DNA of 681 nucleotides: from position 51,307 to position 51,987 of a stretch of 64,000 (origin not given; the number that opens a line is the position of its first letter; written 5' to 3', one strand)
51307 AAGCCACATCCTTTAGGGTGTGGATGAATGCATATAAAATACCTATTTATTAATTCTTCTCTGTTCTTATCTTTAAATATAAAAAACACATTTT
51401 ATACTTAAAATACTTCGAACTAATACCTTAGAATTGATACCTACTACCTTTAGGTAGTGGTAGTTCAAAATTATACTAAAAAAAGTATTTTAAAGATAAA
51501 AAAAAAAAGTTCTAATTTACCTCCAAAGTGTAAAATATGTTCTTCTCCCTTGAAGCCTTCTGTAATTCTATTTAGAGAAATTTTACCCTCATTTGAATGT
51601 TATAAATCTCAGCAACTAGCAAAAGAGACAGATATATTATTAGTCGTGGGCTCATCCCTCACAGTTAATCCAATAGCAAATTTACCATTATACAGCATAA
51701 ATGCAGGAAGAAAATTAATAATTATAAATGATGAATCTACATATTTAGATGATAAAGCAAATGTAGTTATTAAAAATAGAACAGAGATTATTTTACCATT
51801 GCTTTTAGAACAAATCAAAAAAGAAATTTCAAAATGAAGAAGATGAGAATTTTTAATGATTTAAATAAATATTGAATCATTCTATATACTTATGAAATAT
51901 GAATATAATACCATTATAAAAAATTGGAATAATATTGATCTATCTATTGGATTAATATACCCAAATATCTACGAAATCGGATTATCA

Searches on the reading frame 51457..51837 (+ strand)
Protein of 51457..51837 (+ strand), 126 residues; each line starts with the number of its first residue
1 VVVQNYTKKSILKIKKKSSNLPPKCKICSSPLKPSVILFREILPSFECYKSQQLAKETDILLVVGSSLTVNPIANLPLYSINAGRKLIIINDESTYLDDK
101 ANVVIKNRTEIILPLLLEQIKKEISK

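Call 79: search_protein_families(library=pfam, proteins=[window:51457-51837:+], max_evalue=0.001)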
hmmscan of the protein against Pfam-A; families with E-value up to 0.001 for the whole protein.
window:51457-51837:+ (126 aa): 1 family
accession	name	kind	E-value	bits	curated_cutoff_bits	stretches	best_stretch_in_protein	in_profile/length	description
PF02146.23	SIR2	-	4e-09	37.1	24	1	16-72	125-180/180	Sir2 family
